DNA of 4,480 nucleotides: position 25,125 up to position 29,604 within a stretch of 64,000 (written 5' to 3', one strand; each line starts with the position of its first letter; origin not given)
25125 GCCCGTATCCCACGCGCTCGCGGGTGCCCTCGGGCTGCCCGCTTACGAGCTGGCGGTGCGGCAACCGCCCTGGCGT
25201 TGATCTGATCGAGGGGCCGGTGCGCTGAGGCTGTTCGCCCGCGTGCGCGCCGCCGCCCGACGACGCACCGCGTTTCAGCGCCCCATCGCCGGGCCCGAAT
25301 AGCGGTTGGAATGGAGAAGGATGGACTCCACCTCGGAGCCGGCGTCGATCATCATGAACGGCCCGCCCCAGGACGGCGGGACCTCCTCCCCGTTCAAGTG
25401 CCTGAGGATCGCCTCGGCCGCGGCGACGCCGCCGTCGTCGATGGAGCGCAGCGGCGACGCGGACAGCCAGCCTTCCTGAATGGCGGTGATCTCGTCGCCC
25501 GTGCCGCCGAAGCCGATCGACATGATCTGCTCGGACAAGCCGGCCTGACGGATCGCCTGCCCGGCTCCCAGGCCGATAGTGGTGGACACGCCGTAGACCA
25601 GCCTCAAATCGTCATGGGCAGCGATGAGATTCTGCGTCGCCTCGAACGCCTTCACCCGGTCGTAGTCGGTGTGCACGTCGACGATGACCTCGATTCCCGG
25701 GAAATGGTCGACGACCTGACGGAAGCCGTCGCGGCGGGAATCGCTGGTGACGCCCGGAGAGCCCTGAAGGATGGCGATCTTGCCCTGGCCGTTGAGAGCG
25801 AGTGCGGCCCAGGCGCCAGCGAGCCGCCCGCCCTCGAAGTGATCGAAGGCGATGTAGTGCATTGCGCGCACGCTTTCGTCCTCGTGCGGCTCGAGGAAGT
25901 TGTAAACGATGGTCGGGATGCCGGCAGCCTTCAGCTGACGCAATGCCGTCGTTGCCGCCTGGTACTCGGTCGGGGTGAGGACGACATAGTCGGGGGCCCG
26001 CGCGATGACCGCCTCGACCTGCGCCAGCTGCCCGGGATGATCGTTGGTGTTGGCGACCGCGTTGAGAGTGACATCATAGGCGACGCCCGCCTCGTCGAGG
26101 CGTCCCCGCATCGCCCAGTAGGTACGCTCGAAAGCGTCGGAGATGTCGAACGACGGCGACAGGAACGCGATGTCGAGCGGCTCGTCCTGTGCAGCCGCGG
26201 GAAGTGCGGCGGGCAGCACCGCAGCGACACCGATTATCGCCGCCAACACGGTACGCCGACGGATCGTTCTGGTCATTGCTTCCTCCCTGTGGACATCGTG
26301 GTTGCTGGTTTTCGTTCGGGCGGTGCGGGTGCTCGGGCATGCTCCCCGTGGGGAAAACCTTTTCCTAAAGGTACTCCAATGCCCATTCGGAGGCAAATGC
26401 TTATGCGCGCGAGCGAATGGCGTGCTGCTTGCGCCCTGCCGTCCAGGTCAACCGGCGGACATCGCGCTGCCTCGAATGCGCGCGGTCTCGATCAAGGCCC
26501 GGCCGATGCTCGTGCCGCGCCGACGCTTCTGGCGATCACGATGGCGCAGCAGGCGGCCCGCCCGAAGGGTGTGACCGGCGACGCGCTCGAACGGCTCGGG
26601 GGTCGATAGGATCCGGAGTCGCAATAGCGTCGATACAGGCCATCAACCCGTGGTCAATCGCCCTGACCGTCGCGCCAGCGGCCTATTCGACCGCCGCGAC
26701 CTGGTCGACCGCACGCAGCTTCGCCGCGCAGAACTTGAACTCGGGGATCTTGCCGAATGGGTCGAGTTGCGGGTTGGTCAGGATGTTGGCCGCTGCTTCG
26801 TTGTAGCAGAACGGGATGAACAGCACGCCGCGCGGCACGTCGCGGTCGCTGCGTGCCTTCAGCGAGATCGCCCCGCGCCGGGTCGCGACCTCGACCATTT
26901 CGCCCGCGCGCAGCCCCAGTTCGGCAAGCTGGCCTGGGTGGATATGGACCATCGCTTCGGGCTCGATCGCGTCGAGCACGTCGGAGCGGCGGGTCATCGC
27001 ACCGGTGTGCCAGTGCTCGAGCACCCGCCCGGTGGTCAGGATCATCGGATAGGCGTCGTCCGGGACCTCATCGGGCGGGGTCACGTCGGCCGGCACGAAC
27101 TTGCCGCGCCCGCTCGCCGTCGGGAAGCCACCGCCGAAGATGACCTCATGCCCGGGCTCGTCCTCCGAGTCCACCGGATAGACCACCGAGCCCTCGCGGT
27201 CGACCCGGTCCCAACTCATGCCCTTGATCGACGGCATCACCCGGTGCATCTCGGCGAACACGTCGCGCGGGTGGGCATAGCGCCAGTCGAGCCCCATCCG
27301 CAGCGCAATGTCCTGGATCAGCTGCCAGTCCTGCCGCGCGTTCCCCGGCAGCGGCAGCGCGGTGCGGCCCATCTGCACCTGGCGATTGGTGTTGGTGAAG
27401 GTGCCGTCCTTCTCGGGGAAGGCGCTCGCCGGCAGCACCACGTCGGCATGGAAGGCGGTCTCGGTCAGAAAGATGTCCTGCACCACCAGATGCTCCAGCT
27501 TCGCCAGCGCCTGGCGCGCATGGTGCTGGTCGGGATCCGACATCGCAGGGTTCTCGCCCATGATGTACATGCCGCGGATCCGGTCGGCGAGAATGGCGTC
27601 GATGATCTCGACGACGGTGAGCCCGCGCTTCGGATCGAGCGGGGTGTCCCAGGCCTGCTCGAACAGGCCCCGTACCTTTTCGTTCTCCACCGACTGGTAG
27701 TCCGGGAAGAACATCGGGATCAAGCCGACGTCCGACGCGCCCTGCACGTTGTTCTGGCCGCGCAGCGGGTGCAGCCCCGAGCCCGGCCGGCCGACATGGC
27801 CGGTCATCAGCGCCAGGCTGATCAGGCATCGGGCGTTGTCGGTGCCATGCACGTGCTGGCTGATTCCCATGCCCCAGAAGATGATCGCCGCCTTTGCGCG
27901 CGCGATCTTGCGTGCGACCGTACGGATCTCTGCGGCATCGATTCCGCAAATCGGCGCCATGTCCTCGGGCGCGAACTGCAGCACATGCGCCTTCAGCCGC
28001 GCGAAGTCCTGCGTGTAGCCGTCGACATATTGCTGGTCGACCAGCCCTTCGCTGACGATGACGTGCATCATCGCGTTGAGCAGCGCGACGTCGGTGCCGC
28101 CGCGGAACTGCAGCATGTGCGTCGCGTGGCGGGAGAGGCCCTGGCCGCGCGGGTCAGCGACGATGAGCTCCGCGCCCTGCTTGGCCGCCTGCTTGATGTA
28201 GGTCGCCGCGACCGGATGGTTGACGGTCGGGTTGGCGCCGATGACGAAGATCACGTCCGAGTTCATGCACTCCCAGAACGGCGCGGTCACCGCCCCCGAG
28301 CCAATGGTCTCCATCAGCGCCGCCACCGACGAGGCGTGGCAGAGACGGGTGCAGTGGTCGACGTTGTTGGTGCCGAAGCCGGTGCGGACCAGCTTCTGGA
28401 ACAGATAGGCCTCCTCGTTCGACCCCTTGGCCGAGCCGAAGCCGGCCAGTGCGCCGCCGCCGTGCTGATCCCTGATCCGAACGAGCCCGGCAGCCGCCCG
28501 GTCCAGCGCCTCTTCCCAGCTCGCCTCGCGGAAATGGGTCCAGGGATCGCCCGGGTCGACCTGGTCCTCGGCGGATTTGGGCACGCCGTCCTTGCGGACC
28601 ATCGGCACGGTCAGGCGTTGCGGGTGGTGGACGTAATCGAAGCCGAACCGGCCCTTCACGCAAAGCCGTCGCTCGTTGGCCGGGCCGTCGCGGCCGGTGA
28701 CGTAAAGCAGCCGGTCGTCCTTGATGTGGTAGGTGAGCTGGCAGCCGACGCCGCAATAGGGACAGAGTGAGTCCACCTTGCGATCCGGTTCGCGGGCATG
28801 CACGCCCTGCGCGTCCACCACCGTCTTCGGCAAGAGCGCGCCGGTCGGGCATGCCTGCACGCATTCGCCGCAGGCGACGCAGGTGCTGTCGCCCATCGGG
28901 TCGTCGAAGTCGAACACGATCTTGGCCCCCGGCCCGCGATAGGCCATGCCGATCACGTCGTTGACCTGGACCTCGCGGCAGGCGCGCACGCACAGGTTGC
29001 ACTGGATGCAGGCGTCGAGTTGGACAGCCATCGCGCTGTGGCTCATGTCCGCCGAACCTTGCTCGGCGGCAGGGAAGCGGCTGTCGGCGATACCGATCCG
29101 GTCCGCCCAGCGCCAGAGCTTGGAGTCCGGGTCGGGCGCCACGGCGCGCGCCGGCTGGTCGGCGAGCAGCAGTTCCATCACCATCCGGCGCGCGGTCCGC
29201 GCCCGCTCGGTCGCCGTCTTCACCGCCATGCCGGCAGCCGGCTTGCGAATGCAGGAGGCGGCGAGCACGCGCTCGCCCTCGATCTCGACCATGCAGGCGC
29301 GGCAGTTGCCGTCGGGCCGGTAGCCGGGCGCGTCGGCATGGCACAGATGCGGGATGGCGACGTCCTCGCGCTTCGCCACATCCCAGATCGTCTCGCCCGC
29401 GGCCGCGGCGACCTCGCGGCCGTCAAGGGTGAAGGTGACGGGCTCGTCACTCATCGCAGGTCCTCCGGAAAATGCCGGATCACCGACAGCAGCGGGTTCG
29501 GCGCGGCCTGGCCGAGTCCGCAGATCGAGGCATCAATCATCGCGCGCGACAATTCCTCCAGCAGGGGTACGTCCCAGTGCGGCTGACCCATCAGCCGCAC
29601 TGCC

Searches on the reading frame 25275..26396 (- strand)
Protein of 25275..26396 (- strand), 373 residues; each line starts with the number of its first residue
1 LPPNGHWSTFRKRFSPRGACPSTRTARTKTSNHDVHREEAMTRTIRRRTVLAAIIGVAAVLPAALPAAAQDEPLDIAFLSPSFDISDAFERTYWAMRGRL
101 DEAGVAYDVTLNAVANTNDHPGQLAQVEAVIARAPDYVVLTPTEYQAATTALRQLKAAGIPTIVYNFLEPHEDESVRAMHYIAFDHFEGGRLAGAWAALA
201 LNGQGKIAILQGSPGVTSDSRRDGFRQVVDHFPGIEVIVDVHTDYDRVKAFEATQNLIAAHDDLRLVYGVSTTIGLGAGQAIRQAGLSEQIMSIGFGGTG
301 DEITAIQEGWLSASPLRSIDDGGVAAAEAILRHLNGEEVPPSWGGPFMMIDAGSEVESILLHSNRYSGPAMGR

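Call 51: search_protein_families(library=pfam, proteins=[window:25275-26396:-], max_evalue=0.0001)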
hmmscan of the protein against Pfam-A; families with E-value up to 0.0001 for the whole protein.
window:25275-26396:- (373 aa): 2 families
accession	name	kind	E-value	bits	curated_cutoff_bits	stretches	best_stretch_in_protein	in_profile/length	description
PF13407.12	Peripla_BP_4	-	1.5e-49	169.3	35.1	1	77-338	2-258/258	Periplasmic binding protein domain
PF00532.27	Peripla_BP_1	-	2.4e-07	30.9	22.2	1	98-329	21-256/281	Periplasmic binding proteins and sugar binding domain of LacI family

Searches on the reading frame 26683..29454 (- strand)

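Call 51: search_protein_families(library=pfam, proteins=[window:26683-29454:-], max_evalue=0.0001)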
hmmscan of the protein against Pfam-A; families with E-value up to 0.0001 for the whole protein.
window:26683-29454:- (923 aa): 14 families
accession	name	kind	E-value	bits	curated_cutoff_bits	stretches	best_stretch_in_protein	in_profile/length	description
PF00384.28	Molybdopterin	-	1.2e-71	242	24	1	280-717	1-351/353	Molybdopterin oxidoreductase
PF01568.27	Molydop_binding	-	3.1e-28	98.5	26.8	1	804-910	1-110/110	Molydopterin dinucleotide binding domain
PF13510.11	Fer2_4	-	1.4e-19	70.3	22.8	1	4-82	2-81/82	2Fe-2S iron-sulfur cluster binding domain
PF04879.21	Molybdop_Fe4S4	-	5.1e-16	58.8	22.7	1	225-277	2-55/55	Molybdopterin oxidoreductase Fe4S4 domain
PF12838.12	Fer4_7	-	2e-08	35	27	1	149-206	2-52/52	4Fe-4S dicluster domain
PF13183.11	Fer4_8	-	1.7e-06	28.9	27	1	145-205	1-67/68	4Fe-4S dicluster domain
PF13187.11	Fer4_9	-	2.9e-06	27.6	27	1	148-206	1-51/52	4Fe-4S dicluster domain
PF00111.32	Fer2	-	3.5e-06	27.3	21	1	10-63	3-52/77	2Fe-2S iron-sulfur cluster binding domain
PF13237.11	Fer4_10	-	1.2e-05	25.5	25.5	0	190-239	7-49/53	4Fe-4S dicluster domain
PF22117.2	Fer4_Nqo3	-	1.3e-05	25.7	27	1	145-207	7-66/67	NADH-quinone oxidoreductase subunit 3, ferredoxin-like domain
PF00037.32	Fer4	-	1.4e-05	25.2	21.1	1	190-207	6-23/24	4Fe-4S binding domain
PF13484.11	Fer4_16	-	2.3e-05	25.5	30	0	192-221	2-32/66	4Fe-4S double cluster binding domain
PF12837.12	Fer4_6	-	4.7e-05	23.6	25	0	190-207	7-24/24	4Fe-4S binding domain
PF14697.11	Fer4_21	-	4.8e-05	23.8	35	1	144-204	3-53/59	4Fe-4S dicluster domain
